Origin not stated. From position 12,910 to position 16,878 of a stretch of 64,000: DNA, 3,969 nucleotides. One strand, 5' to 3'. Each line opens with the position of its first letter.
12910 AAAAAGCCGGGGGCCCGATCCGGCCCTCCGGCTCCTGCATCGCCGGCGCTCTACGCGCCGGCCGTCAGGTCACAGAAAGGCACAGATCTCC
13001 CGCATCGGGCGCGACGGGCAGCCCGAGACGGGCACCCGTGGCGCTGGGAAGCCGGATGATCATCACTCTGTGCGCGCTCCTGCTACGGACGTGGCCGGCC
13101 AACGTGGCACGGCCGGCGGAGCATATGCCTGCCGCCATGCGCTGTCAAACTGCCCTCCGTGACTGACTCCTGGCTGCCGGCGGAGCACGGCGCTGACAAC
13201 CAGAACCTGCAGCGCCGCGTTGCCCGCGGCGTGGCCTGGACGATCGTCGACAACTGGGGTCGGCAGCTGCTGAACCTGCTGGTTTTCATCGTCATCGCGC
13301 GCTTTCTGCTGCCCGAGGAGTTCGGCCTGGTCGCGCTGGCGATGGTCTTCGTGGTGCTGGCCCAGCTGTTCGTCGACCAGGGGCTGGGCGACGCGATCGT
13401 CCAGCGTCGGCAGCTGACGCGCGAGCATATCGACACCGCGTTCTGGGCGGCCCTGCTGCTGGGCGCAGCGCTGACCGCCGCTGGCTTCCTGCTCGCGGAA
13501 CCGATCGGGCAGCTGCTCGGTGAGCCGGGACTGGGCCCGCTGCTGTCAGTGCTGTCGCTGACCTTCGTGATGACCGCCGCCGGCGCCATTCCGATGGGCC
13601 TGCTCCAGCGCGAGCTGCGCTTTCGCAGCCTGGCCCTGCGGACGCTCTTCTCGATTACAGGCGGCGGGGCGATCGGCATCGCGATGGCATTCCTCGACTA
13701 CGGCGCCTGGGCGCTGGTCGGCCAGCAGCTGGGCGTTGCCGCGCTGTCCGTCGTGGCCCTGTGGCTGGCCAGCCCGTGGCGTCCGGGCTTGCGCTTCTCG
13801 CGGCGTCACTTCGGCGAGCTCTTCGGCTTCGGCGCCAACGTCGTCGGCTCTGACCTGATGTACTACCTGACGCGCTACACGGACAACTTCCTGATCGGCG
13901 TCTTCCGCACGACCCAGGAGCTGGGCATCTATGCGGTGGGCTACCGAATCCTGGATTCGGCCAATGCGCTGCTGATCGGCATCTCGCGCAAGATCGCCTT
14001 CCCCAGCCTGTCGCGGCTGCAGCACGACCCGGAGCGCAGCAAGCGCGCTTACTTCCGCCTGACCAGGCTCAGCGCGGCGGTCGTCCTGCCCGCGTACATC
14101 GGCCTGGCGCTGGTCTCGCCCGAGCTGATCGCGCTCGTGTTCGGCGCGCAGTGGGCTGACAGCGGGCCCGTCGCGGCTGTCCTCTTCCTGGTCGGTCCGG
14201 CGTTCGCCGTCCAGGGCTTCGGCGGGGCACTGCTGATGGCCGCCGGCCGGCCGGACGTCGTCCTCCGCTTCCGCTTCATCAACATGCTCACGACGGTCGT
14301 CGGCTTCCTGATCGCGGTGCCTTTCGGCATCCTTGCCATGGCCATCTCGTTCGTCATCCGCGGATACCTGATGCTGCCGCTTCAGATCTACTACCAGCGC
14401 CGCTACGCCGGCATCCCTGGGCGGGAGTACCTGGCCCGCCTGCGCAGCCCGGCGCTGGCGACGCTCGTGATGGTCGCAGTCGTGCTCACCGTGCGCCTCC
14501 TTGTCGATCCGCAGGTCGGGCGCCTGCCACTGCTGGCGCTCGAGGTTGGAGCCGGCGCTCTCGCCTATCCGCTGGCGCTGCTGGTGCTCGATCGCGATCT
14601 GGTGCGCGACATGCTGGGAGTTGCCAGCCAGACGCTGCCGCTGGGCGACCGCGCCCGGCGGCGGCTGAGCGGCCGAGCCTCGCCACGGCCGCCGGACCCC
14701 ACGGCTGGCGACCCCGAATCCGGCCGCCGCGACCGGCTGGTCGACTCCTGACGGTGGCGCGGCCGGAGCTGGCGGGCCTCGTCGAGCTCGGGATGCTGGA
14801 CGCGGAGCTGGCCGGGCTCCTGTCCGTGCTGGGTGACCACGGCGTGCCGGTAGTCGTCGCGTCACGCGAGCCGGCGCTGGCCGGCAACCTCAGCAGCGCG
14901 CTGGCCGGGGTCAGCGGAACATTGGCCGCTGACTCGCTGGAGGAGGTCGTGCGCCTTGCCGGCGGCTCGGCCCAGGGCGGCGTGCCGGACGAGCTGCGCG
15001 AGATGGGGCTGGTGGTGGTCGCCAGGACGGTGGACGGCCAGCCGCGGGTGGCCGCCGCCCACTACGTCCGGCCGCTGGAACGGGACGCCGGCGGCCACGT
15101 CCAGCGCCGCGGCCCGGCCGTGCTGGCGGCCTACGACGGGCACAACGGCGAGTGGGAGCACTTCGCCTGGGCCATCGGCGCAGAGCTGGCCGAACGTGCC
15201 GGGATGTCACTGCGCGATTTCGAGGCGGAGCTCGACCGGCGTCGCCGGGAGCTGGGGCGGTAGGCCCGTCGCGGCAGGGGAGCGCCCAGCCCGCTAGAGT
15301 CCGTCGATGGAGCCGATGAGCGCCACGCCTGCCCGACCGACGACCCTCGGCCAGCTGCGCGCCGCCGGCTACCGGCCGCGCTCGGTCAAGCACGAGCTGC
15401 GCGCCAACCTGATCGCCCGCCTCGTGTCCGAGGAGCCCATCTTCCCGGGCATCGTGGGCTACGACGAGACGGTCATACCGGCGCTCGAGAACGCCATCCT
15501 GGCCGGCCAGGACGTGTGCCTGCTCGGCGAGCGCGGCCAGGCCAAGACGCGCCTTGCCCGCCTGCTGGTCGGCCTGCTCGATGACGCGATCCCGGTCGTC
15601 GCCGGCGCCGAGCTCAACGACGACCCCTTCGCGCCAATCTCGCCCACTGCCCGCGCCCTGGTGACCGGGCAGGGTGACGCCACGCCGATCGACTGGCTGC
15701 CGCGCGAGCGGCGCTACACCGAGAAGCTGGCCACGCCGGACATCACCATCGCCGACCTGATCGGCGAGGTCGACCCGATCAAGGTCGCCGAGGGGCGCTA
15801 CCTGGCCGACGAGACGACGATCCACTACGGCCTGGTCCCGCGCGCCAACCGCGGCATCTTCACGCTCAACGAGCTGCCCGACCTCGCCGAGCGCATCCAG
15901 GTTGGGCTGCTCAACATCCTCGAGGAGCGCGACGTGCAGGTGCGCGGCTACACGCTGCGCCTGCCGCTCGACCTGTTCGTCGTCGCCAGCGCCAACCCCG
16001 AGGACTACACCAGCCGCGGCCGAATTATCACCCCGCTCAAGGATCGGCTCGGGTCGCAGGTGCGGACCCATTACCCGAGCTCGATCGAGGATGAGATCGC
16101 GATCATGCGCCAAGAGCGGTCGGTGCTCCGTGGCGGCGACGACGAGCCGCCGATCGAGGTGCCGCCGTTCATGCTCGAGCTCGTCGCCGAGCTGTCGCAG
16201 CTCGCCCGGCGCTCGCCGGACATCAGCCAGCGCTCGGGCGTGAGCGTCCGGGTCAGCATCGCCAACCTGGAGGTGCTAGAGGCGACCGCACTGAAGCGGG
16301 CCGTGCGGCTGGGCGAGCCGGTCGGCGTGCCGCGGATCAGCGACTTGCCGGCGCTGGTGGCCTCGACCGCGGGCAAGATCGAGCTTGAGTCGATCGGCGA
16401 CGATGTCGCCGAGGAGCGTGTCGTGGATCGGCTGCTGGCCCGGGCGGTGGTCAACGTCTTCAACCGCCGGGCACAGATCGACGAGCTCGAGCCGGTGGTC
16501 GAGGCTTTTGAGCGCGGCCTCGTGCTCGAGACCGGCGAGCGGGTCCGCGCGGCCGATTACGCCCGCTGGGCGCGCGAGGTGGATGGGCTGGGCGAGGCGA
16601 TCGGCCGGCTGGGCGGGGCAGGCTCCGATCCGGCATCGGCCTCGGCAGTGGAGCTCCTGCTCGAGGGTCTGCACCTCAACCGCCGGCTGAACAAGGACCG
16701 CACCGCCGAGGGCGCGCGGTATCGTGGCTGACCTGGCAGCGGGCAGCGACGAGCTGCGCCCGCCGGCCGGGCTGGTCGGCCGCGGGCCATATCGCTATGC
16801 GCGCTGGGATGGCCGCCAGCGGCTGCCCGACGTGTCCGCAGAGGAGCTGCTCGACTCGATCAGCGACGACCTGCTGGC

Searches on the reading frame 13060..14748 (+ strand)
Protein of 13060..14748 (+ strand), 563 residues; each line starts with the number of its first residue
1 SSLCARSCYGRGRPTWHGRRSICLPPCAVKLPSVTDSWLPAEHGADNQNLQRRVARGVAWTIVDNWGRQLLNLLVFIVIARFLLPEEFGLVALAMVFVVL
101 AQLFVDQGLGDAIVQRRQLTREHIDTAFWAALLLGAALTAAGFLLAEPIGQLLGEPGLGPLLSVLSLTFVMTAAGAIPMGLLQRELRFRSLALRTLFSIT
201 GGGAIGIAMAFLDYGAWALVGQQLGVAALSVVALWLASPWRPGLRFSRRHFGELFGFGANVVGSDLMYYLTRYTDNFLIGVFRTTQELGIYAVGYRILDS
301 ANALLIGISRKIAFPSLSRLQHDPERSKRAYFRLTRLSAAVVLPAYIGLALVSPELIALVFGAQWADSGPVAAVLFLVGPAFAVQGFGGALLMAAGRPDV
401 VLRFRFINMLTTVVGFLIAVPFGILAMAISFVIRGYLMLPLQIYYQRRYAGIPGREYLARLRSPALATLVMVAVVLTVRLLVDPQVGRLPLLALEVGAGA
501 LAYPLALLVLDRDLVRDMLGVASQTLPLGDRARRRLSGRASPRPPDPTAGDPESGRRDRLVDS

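Call 45: search_protein_families(library=pfam, proteins=[window:13060-14748:+], max_evalue=0.00001)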
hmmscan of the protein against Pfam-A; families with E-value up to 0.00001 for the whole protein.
window:13060-14748:+ (563 aa): 2 families
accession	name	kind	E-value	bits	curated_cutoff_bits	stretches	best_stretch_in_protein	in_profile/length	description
PF13440.11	Polysacc_synt_3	-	8.2e-86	288.3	23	1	78-368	1-291/293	Polysaccharide biosynthesis protein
PF01943.22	Polysacc_synt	-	4.9e-38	131.6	28.2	1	55-321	2-274/274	Polysaccharide biosynthesis protein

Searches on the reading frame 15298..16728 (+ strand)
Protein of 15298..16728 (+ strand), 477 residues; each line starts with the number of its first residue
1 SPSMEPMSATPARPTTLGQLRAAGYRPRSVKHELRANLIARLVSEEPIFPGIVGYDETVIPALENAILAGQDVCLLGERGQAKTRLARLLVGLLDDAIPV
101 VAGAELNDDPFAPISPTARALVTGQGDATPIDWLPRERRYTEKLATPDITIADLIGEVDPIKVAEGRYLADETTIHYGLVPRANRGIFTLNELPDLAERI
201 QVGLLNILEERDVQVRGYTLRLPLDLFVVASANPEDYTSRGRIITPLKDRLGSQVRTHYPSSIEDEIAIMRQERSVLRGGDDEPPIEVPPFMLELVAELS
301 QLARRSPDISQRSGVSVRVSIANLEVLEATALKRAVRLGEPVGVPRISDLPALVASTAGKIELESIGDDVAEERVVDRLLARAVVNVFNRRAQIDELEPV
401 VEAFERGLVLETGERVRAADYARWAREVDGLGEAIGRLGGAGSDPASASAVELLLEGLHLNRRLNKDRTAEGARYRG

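Call 45: search_protein_families(library=pfam, proteins=[window:15298-16728:+], max_evalue=0.00001)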
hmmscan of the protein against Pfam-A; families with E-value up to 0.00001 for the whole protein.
window:15298-16728:+ (477 aa): 2 families
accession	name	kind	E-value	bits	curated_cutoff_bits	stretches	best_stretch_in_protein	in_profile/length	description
PF07728.20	AAA_5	-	1.1e-07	32.4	22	0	137-250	25-138/139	AAA domain (dynein-related subfamily)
PF00158.32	Sigma54_activat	-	2e-06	28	20.2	0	176-234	85-143/168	Sigma-54 interaction domain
